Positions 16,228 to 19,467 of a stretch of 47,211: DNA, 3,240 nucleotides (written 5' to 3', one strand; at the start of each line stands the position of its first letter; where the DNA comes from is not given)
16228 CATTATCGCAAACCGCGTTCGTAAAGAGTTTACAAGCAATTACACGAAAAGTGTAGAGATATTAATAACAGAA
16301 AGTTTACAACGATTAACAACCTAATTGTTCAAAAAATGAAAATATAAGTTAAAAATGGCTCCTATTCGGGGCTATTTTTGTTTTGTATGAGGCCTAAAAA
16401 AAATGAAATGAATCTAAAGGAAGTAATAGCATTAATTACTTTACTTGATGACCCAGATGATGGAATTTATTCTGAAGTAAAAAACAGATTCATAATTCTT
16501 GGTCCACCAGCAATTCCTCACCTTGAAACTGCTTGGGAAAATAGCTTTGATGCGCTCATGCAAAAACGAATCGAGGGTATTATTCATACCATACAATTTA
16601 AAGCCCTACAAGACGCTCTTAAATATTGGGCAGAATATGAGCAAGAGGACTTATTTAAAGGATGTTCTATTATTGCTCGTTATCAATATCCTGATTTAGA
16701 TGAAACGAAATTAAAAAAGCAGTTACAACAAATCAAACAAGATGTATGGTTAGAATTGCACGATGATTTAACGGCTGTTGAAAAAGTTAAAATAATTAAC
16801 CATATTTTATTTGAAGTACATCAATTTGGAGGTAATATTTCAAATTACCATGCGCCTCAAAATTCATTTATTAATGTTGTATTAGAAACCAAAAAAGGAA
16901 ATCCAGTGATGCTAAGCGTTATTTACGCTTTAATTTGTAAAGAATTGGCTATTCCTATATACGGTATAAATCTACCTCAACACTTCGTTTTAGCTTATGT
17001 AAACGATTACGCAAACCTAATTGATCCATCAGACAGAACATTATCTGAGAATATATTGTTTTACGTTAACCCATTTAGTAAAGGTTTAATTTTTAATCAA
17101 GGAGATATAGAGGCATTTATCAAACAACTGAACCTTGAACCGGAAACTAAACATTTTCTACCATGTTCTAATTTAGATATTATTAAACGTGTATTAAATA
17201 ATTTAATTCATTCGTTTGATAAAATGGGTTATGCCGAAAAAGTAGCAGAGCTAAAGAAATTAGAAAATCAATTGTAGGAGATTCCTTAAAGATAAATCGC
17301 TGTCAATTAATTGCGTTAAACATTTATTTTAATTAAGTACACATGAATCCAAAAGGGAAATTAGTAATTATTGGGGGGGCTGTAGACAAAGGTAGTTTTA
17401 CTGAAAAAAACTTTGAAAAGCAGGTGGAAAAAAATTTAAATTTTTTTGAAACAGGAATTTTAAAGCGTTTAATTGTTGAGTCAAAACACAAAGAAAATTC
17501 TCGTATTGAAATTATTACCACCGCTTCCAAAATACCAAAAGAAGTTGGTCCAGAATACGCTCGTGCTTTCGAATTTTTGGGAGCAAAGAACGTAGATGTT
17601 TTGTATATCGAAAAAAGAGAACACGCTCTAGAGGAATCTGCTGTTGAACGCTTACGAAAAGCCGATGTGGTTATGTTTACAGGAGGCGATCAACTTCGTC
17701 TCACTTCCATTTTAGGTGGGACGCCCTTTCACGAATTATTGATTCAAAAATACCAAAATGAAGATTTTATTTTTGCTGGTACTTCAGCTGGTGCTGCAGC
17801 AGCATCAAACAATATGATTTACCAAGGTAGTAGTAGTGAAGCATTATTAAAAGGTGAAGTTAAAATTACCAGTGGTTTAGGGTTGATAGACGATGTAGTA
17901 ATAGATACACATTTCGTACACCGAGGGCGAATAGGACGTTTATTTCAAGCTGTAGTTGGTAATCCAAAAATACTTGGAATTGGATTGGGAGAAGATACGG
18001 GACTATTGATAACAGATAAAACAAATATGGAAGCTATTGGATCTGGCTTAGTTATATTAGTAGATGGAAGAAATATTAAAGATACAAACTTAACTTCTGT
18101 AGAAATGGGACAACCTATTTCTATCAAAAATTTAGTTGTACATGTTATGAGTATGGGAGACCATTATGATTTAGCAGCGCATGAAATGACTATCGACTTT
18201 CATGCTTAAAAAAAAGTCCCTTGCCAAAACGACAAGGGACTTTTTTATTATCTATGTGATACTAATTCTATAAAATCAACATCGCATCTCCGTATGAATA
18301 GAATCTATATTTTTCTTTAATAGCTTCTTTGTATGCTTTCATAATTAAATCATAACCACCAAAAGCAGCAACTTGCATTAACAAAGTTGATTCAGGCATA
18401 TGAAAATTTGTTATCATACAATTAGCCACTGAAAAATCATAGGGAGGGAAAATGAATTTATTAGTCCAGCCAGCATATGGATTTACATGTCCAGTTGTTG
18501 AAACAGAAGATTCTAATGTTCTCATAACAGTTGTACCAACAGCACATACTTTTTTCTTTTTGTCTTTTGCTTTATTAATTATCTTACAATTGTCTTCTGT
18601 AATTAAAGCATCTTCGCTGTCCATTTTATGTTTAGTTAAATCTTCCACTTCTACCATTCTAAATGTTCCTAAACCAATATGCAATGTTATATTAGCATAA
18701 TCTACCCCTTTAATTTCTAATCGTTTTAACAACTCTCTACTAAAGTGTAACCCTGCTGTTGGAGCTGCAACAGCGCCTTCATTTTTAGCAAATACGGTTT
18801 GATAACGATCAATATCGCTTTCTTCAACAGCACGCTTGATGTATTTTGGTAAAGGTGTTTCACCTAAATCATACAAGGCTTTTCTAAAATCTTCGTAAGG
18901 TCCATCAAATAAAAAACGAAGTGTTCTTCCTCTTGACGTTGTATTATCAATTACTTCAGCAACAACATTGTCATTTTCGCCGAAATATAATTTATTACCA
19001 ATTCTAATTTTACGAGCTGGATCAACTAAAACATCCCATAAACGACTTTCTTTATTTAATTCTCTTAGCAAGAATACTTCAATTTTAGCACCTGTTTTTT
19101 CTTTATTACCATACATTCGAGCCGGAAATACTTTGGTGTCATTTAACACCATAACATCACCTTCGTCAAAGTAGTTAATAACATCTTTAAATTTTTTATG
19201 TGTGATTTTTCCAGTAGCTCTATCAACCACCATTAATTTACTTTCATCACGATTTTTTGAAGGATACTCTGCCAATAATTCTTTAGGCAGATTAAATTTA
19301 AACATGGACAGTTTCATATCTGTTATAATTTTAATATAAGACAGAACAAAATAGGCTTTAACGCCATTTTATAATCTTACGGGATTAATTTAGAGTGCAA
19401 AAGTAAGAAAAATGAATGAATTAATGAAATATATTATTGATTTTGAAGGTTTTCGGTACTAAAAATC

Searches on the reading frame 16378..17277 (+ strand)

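Call 6: search_protein_families(library=pfam, proteins=[window:16378-17277:+], max_evalue=0.001)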
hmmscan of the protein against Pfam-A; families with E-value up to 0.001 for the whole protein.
window:16378-17277:+ (299 aa): 1 family
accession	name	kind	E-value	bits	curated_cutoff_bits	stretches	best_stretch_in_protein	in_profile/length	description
PF13369.12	Transglut_core2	-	7.7e-39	133.1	23.5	1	111-274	2-155/155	Transglutaminase-like superfamily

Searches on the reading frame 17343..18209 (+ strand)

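Call 6: search_protein_families(library=pfam, proteins=[window:17343-18209:+], max_evalue=0.001)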
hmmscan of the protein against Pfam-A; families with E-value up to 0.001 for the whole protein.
window:17343-18209:+ (288 aa): 1 family
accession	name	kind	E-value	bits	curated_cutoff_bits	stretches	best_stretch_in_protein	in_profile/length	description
PF03575.23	Peptidase_S51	-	5.8e-18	65.8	23.9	1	43-227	21-202/206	Peptidase family S51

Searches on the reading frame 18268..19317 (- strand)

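Call 6: search_protein_families(library=pfam, proteins=[window:18268-19317:-], max_evalue=0.001)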
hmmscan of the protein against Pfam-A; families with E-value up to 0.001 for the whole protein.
window:18268-19317:- (349 aa): 1 family
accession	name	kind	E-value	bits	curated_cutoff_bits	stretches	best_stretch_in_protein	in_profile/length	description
PF02547.20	Queuosine_synth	-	4.9e-138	460.1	25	1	4-348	2-322/322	Queuosine biosynthesis protein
